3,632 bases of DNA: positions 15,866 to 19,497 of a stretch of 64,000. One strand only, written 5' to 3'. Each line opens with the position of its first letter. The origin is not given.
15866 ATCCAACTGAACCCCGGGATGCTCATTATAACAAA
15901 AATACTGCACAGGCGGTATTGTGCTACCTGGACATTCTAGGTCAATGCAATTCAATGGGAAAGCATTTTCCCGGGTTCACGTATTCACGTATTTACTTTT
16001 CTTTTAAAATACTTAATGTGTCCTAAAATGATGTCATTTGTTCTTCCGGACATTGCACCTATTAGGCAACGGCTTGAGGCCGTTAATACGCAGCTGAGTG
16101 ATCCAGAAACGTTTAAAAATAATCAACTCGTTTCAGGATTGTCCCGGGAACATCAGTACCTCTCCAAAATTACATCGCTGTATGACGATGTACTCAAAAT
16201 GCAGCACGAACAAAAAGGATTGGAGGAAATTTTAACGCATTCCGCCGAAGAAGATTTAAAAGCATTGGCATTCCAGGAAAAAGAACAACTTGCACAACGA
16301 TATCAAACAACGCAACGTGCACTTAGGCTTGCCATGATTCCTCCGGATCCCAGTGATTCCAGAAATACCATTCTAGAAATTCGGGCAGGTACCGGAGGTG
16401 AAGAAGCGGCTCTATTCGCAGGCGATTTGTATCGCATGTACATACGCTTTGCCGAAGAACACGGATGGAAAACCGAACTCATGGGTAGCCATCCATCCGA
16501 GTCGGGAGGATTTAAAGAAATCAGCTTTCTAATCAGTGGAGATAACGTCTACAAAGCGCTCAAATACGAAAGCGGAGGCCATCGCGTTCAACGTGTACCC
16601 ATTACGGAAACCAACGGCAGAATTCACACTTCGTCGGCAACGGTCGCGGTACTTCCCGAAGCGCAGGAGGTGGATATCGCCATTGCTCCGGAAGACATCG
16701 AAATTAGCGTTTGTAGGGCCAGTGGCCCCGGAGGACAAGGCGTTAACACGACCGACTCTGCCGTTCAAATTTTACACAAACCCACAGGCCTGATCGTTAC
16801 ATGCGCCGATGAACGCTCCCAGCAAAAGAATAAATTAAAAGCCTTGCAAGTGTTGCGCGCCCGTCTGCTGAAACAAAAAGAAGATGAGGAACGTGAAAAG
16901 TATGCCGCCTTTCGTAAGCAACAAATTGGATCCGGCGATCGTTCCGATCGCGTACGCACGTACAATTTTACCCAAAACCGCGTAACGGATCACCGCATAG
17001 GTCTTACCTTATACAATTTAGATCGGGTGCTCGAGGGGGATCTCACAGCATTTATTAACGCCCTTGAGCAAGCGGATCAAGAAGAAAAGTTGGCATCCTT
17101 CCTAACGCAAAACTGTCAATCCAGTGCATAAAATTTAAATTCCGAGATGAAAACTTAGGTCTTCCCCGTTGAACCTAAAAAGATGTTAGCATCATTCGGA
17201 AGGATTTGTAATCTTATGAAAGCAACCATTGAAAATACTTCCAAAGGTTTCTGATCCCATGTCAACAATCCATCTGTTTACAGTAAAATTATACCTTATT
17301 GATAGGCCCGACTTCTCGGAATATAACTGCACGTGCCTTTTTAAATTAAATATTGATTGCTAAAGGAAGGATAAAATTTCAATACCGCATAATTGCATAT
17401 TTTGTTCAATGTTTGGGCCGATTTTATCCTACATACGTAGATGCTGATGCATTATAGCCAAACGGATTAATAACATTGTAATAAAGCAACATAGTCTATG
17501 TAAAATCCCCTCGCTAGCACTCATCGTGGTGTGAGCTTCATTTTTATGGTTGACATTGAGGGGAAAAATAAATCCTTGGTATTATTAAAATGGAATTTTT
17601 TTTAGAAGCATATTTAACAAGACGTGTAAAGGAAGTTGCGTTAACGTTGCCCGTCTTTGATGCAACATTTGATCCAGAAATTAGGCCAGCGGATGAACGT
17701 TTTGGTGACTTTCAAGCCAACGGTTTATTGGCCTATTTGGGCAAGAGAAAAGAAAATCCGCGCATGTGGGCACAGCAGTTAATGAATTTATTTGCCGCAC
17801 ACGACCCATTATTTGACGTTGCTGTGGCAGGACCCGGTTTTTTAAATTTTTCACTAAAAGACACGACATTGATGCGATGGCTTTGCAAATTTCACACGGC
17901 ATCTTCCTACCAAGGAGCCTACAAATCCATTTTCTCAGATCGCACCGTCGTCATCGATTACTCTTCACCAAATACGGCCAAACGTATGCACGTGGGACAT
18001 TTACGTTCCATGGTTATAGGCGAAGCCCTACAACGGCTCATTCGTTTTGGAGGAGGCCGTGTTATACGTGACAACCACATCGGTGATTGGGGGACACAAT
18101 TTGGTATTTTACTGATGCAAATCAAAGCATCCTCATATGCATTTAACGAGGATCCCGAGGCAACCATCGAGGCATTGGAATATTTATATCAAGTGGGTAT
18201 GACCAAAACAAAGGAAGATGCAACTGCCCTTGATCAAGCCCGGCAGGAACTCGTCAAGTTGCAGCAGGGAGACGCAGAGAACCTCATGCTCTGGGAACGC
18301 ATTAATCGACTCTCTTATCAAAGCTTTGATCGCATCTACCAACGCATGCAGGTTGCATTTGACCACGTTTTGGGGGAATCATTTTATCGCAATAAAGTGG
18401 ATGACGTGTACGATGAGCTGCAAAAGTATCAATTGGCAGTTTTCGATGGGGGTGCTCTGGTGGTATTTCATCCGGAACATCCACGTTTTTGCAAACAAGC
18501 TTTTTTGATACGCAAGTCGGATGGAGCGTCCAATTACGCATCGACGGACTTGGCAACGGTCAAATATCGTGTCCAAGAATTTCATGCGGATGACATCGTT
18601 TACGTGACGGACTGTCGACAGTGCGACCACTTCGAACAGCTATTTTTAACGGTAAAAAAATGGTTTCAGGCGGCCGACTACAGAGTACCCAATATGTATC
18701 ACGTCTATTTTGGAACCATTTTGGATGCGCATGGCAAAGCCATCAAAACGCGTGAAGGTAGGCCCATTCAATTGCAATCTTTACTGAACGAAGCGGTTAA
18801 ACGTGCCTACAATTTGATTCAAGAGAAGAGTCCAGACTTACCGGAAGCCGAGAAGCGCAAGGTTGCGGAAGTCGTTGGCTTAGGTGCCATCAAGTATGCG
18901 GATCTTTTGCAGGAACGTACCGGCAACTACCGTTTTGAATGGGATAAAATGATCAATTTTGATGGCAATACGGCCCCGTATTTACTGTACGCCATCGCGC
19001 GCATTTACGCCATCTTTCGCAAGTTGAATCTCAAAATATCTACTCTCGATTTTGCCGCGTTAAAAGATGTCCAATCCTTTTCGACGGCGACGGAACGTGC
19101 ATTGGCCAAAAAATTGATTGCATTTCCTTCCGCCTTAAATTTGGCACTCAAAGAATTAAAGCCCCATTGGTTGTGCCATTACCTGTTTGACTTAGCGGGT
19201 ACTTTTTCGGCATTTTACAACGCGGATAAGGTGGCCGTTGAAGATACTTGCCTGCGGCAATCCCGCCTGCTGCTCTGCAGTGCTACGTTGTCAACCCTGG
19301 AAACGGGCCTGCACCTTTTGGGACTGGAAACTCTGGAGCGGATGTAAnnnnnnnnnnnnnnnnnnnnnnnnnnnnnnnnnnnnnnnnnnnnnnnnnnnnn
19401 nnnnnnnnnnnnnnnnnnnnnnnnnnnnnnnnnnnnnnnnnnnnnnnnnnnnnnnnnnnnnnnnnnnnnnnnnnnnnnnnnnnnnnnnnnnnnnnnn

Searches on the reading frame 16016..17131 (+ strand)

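Call 42: search_protein_families(library=pfam, proteins=[window:16016-17131:+], max_evalue=0.00001)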
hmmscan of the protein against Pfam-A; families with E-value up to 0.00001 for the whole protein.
window:16016-17131:+ (371 aa): 2 families
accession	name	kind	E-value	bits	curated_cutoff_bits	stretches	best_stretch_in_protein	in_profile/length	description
PF03462.23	PCRF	-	1.9e-64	217.5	24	1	17-210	2-194/194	PCRF domain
PF00472.26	RF-1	-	3e-39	134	35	1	218-327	2-116/116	RF-1 domain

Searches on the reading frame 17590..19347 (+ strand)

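Call 42: search_protein_families(library=pfam, proteins=[window:17590-19347:+], max_evalue=0.00001)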
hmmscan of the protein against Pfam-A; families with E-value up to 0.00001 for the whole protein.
window:17590-19347:+ (585 aa): 3 families
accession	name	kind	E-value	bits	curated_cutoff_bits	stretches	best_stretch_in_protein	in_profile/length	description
PF00750.26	tRNA-synt_1d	-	3e-91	306.4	23.3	1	114-451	16-349/349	tRNA synthetases class I (R), catalytic domain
PF05746.21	DALR_1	-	2.9e-30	105.2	22.3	1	465-585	1-117/117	DALR anticodon binding domain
PF03485.21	Arg_tRNA_synt_N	-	8.7e-12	45.9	21.5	1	13-89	11-85/85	Arginyl tRNA synthetase N terminal domain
